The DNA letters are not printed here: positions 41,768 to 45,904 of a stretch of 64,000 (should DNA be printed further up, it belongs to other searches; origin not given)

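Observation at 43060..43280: PolC lacks the proofreading exonuclease domain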

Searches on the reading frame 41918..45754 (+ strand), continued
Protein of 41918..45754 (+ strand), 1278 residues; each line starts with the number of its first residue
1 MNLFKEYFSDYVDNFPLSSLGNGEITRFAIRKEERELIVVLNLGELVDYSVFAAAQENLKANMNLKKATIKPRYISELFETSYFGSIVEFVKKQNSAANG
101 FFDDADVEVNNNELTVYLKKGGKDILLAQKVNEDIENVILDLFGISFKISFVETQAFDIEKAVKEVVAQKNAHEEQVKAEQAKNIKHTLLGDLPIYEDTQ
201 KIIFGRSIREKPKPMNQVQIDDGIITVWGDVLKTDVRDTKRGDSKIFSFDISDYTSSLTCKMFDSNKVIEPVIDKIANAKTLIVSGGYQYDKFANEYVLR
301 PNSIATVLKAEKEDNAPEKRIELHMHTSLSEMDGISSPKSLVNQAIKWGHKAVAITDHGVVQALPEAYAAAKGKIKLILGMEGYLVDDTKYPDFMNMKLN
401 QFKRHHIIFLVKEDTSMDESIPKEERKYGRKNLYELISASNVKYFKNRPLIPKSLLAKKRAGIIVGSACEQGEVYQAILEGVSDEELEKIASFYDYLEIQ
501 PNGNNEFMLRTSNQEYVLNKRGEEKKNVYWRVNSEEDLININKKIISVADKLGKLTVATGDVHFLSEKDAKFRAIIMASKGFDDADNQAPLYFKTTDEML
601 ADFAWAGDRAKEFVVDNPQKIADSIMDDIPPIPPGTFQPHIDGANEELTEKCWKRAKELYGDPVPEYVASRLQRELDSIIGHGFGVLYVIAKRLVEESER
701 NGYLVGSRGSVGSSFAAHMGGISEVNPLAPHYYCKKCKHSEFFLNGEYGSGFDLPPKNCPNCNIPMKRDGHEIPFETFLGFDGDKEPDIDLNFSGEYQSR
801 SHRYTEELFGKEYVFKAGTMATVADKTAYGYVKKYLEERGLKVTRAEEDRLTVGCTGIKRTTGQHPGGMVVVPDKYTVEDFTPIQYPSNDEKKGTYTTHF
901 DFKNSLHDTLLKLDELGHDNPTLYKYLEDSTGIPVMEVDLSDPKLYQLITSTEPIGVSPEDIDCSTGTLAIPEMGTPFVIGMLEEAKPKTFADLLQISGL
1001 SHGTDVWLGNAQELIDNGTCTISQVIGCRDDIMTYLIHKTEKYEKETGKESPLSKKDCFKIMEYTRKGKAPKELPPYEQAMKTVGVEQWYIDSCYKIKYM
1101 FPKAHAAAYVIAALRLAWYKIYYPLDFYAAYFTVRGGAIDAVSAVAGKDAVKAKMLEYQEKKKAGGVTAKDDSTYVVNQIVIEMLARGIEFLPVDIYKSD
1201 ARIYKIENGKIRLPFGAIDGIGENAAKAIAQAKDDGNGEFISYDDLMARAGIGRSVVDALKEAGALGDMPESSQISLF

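Call 56: list_cluster_members(proteins=[P0121, P0123, P0124, P0126, P0131, P0134, P0138, P0144, P0192, P0235])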
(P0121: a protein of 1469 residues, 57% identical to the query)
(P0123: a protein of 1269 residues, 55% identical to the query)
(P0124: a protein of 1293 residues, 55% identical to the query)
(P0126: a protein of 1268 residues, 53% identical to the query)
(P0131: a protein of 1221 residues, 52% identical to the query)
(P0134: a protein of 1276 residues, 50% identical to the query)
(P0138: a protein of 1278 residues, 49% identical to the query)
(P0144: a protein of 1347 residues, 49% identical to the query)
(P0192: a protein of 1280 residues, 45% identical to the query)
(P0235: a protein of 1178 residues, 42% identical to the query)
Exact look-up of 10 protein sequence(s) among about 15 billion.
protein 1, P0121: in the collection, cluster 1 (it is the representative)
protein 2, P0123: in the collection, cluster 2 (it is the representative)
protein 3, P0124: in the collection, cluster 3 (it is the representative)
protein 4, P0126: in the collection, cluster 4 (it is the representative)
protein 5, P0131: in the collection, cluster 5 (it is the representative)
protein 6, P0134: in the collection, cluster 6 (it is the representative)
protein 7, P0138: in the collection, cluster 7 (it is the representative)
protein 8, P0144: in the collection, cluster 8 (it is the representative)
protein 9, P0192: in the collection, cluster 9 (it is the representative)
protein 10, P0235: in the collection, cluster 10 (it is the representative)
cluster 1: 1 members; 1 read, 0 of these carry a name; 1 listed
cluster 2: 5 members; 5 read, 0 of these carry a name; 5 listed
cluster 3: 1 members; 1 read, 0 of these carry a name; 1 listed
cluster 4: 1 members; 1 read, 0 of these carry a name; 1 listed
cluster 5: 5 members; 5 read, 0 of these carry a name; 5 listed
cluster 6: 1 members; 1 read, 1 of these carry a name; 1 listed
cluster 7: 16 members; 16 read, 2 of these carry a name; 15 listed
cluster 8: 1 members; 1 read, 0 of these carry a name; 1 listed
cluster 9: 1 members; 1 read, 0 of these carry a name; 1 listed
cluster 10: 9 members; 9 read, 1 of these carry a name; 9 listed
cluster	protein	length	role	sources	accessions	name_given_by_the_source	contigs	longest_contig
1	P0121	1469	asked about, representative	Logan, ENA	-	-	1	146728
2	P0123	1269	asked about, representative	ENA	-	-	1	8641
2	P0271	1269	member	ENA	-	-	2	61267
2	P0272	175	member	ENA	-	-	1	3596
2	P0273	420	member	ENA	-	-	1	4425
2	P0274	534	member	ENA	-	-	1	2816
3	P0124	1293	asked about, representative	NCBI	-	-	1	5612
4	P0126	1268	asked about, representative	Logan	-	-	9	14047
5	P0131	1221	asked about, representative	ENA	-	-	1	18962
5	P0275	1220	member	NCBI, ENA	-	-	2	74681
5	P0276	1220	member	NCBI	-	-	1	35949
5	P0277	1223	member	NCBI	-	-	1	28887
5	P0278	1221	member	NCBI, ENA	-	-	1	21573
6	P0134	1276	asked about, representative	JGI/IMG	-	DNA polymerase III alpha chain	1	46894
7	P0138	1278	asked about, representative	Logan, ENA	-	-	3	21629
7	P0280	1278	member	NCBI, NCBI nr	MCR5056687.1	MAG: PolC-type DNA polymerase III [Clostridia bacterium] | PolC-type DNA polymerase III [Clostridia bacterium]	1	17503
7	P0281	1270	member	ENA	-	-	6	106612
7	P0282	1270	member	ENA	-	-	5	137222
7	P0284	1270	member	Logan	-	-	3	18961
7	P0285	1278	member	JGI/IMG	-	-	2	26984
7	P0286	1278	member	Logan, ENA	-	-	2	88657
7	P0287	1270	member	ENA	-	-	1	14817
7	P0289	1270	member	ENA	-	-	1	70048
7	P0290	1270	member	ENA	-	-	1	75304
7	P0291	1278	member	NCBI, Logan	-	-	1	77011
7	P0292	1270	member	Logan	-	-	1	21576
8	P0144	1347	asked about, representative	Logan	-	-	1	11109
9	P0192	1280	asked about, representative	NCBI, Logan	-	-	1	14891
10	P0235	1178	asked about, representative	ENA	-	-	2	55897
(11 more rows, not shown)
